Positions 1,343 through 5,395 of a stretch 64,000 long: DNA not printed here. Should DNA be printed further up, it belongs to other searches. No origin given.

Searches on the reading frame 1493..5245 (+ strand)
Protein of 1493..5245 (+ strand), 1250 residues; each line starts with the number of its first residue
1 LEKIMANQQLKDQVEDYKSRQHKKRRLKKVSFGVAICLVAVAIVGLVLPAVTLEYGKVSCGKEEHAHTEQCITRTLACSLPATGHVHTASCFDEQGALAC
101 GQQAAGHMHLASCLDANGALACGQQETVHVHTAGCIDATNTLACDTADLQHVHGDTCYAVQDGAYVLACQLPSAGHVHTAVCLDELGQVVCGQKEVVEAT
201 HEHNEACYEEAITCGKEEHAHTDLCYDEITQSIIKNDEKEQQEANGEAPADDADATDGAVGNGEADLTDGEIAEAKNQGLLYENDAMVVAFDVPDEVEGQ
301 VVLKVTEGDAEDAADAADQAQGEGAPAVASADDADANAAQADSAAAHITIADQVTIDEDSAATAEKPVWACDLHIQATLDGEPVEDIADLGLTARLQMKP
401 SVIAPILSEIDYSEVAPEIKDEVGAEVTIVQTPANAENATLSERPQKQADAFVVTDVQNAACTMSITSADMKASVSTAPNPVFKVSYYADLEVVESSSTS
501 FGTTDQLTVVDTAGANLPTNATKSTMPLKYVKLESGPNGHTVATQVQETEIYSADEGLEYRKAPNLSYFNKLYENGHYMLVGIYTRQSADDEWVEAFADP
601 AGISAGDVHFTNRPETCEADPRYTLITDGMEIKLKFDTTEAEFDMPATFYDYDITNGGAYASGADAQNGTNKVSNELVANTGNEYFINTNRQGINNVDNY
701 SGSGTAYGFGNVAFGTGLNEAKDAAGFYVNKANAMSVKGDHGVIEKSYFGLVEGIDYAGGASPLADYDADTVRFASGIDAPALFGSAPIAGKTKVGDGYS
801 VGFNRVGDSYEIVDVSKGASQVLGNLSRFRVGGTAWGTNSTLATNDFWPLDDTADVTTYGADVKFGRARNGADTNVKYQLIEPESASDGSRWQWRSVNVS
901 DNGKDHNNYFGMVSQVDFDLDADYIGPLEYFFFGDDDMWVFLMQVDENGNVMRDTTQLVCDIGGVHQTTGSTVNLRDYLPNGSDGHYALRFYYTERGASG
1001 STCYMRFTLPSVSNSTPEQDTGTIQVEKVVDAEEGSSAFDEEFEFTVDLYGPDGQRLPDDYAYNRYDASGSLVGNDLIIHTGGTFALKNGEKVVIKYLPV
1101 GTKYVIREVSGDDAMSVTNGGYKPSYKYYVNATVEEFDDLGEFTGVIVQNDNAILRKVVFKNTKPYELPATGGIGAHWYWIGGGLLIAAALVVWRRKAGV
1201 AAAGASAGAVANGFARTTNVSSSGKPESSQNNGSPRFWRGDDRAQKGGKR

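Call 41: search_protein_families(library=pfam, proteins=[window:1493-5245:+], max_evalue=0.001)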
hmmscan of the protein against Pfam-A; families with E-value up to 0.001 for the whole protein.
window:1493-5245:+ (1250 aa): 2 families
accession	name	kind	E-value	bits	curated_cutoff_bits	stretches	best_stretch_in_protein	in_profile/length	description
PF24547.1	DUF7601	-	2e-16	61.1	27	1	1022-1131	1-91/116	Domain of unknown function (DUF7601)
PF19407.5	DUF5979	-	6.1e-07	30.5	25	0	1025-1129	2-80/104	Domain of unknown function (DUF5979)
